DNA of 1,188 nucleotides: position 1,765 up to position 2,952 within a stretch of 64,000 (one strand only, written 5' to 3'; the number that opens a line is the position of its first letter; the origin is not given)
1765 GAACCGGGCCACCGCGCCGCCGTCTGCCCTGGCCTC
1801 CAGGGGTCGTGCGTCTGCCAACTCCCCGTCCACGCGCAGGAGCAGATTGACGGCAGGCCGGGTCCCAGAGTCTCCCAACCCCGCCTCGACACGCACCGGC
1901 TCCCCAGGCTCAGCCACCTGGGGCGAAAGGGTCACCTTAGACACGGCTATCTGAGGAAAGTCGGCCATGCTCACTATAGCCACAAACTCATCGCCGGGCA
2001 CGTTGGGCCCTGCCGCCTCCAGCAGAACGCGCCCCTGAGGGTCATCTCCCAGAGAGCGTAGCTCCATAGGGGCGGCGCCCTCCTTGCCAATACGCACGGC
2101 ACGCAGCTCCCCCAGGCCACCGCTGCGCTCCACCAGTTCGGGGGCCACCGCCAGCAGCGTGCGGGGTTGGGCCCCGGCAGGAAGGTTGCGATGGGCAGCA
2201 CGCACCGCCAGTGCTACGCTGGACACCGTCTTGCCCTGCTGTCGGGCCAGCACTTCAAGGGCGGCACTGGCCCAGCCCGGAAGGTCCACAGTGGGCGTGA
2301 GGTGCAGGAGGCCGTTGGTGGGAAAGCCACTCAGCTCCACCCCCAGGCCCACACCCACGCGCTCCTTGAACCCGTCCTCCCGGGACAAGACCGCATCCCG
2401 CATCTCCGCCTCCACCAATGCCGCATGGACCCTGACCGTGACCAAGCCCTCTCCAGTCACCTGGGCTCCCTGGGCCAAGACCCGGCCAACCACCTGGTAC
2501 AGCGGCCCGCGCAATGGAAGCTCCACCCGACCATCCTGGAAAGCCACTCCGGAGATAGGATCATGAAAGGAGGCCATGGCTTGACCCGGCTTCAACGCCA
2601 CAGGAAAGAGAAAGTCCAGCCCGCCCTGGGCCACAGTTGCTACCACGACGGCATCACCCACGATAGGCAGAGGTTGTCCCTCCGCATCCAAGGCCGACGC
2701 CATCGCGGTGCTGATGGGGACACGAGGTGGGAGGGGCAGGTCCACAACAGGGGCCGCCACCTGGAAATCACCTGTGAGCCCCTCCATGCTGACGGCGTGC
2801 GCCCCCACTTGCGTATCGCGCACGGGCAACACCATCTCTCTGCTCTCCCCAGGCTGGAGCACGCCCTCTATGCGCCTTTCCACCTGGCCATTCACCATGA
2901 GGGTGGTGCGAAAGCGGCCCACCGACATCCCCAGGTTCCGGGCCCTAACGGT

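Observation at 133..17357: Cell-surface island of about 17 kb: three giant secreted proteins with a dedicated GT-C-like glycosyltransferase and a nucleotidyltransferase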

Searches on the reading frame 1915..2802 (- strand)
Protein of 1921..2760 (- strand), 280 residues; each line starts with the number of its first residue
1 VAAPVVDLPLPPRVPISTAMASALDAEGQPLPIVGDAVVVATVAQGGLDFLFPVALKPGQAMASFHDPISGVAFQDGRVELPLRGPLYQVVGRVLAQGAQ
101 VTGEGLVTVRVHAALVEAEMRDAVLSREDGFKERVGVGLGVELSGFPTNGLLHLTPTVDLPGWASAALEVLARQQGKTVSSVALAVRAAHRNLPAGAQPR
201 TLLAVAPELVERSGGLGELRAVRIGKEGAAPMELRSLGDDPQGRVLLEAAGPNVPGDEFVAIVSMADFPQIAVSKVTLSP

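Call 40: find_homologous_proteins(query=window:1921-2760:-, max_evalue=0.001)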
Query seq(280 aa): 8000 candidates shared short words with the query, none scored E <= 0.001.

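Call 66: predict_structure(alignment_id=A2)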
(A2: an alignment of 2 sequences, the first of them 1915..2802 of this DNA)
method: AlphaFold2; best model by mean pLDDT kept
length: 296 residues; sequences in the alignment: 2
mean_pLDDT: 56.3   pTM: 0.47
mean pLDDT of the five models: 56.3, 52.9, 50.5, 48.7, 47.5
residues with pLDDT >= 90: 31; 70-90: 52; 50-70: 86; < 50: 127
segments of 3 or more residues with pLDDT < 50: 1-22, 100-102, 133-210, 267-271, 279-296
pLDDT, mean of each block of 10 residues (from residue 1): 27 33 68 92 92 72 85 88 87 71 60 66 67 40 35 39 33 33 35 34 39 57 59 61 67 62 58 50 35 34
secondary structure, 60 per line:
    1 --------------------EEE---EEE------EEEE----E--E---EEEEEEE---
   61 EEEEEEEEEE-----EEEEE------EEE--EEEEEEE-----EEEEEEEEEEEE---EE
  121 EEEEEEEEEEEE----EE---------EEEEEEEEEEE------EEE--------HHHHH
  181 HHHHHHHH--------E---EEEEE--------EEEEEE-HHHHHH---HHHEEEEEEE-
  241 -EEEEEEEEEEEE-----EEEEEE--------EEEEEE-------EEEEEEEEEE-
elements in order: E21-23 E27-29 E36-39 E51-57 E61-70 E76-80 E87-89 E92-98 E104-115 E119-132 E148-158 E165-167 H176-188 E201-205 E214-219 H221-226 E233-239 E242-253 E259-264 E273-278 E286-295

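Call 69: fold_search(model_id=the predicted structure, library=pdb)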
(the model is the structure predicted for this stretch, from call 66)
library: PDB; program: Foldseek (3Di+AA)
matches with E <= 10: 458; with E <= 0.001: 0
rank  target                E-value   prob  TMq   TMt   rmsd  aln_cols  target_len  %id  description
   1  9kf6                  4.7e-02  0.13  0.14  0.10  21.6       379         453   11  Crystal structure of the reaction intermediate of Streptomyces sp. sulfotransferase Cpz4 involved in caprazamycins synth (released 2025-11-05)
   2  4qqv_C                1.1e-01  0.07  0.13  0.10  24.9       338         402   10  Extracellular domains of mouse IL-3 beta receptor (released 2014-09-03)
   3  3tzv_C                1.6e-01  0.20  0.19  0.21  21.1       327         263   10  Crystal structure of an iNKT TCR in complex with CD1d-lysophosphatidylcholine (released 2012-04-25)
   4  7kxj_H                3.0e-01  0.08  0.13  0.16  16.6       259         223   11  SARS-CoV-2 spike protein in complex with Fab 15033-7, 3-"up", asymmetric (released 2021-02-03)
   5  4ory_F                3.2e-01  0.16  0.11  0.18  16.9       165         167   12  Three-dimensional structure of the C65A-K59A double mutant of Human lipocalin-type Prostaglandin D Synthase holo, seco (released 2014-08-06)
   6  6p3s_I                3.2e-01  0.15  0.15  0.20  18.6       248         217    7  Crystal structure of human Fab H5.28 in complex with influenza A H5N1 Vietnam hemagglutinin head domain (released 2020-05-27)
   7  4qqv_B                3.3e-01  0.04  0.13  0.10  26.0       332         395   10  Extracellular domains of mouse IL-3 beta receptor (released 2014-09-03)
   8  4ory_G                3.5e-01  0.15  0.11  0.18  16.8       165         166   12  Three-dimensional structure of the C65A-K59A double mutant of Human lipocalin-type Prostaglandin D Synthase holo, seco (released 2014-08-06)
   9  6zkx_A                3.7e-01  0.13  0.18  0.20  21.9       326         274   10  Crystal structure of InhA:01 TCR in complex with HLA-E (Y84C) bound to InhA (53-61 GCG) (released 2022-01-26)
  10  1mcp_H                4.0e-01  0.08  0.14  0.17  19.0       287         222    9  PHOSPHOCHOLINE BINDING IMMUNOGLOBULIN FAB MC/PC603. AN X-RAY DIFFRACTION STUDY AT 2.7 ANGSTROMS (released 1985-01-02)
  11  6v19_D                4.0e-01  0.06  0.13  0.17  16.8       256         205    8  immune receptor complex (released 2020-11-25)
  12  5t43_MODEL_1_A        4.2e-01  0.14  0.13  0.20  11.0       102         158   13  NMR Structure of Apo-form Human Tear Lipocalin (released 2017-08-30)
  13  8v34_D                4.5e-01  0.06  0.11  0.16  18.5       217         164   10  Crystal structure of S. aureus TarK N-terminal domain (released 2024-04-03)
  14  3c5z_E                4.7e-01  0.06  0.13  0.17  15.6       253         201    9  Crystal structure of mouse MHC class II I-Ab/3K peptide complexed with mouse TCR B3K506 (released 2008-04-29)
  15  6kwv                  4.9e-01  0.03  0.11  0.12  17.1       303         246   10  A Crystal Structure of OspA mutant (released 2020-09-09)
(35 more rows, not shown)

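Call 70: search_protein_representatives(alignment_id=A2)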
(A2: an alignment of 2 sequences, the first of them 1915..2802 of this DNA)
Query: 2 sequences, 303 profile positions. Proteins with E-value up to 0.001 (for the whole library): 394; up to 1e-10: 216; up to 1e-30: 34. The best 150 are listed.
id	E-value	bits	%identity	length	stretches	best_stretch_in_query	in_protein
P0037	2.0e-153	526.6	-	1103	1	1-303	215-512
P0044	2.8e-72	260.1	-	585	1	1-303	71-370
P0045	1.5e-71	257.7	-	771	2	1-303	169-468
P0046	6.8e-68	245.7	-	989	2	1-301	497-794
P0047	1.0e-64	235.3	-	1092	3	1-303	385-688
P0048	1.1e-63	231.9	-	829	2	1-300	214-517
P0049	4.0e-60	220.2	-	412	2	1-242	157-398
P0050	1.2e-59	218.6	-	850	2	2-301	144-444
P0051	1.7e-55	205.0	-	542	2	65-301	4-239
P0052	6.6e-55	203.1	-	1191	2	2-302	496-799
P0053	1.6e-53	198.5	-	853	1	1-303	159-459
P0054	1.3e-50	189.0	-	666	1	2-303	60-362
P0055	8.4e-50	186.3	-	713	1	1-303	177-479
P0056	3.4e-49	184.3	-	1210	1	2-301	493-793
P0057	3.8e-43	164.5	-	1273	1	2-300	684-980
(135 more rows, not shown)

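Call 72: search_protein_families(library=pfam, alignment_id=A3, max_evalue=0.001)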
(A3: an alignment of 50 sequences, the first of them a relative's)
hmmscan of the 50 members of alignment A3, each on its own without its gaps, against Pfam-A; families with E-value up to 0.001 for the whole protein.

A. member 1, P0044 (585 aa): 1 family
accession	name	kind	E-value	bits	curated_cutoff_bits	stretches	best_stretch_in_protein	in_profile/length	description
PF07705.17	CARDB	-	2.2e-07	31.5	22.7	1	362-432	8-80/101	CARDB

B. families by the number of members that match (of 50 scanned): 40 families (the first 25 are shown)
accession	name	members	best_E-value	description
PF07705.17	CARDB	10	1.4e-31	CARDB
PF22544.2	HYDIN_VesB_CFA65-like_Ig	5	7e-38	HYDIN/CFA65/VesB-like, Ig-like domain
PF18911.6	PKD_4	3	2.4e-78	PKD domain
PF00801.26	PKD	3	5.4e-65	PKD domain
PF13584.12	BatD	3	2.5e-06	BatD DUF11 like domain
PF17963.7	Big_9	2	1.4e-138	Bacterial Ig domain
PF17892.7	Cadherin_5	2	5.2e-102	Cadherin-like domain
PF00041.27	fn3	2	9.6e-36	Fibronectin type III domain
PF00963.24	Cohesin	2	2e-26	Cohesin domain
PF16184.11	Cadherin_3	2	5.7e-20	Cadherin-like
PF15780.11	ASH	2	8.9e-19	Abnormal spindle-like microcephaly-assoc'd, ASPM-SPD-2-Hydin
PF16640.11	Big_3_5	2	8.9e-13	Bacterial Ig-like domain (group 3)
PF05506.17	PLipase_C_C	2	2.2e-10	Bacterial phospholipase C, C-terminal domain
PF16820.11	PKD_3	2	4.5e-10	PKD-like domain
PF22352.2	K319L-like_PKD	2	1.8e-08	K319L-like, PKD domain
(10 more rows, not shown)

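Call 73: search_protein_families(library=ncbifam, alignment_id=A3, max_evalue=0.001)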
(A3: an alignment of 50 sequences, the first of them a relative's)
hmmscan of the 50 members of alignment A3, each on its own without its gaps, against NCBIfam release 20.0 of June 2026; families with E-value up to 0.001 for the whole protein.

A. member 1, P0044 (585 aa): 1 family
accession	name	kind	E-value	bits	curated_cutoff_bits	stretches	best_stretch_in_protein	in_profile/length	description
TIGR04213.1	PGF_pre_PGF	domain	0.0003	20.8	28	1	272-347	78-151/153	PGF-pre-PGF domain-containing protein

B. families by the number of members that match (of 50 scanned): 25 families
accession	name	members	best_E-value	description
TIGR04213.1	PGF_pre_PGF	15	5.9e-08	PGF-pre-PGF domain-containing protein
NF041100.1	betagal_LacZ_Ttogales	5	9.3e-11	beta-galactosidase LacZ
NF041579.1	betaxyl_Flavo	3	7.6e-08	beta-xylosidase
NF012211.1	tand_rpt_95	2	2.2e-142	tandem-95 repeat protein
NF012200.0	choice_anch_D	2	3.2e-84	choice-of-anchor D domain-containing protein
TIGR00864.1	PCC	2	2e-21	polycystin cation channel protein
NF011678.0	PRK15098.1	2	3.6e-10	beta-glucosidase BglX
NF041776.1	xylosidase_Xyl3A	2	2.6e-07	xylan 1,4-beta-xylosidase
NF033506.0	PACE-CTERM-PROT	2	3.5e-06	putative S-layer protein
NF052331.1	Bet13-16Glucosase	2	1.2e-05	exo-beta-d-1,3/1,6-glucosidase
NF038112.1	myxo_dep_M36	1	3.6e-33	myxosortase-dependent M36 family metallopeptidase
NF041611.1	exoglucan_CbhB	1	3.5e-30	exoglucanase CbhB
TIGR01965.1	VCBS_repeat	1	3.8e-18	VCBS domain-containing protein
NF045619.1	adhes_GNV_Cterm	1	5.7e-17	BapA/Bap/LapF family large adhesin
NF041425.1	OS_HP2_seleno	1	2.1e-16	OS_HP2 family (seleno)protein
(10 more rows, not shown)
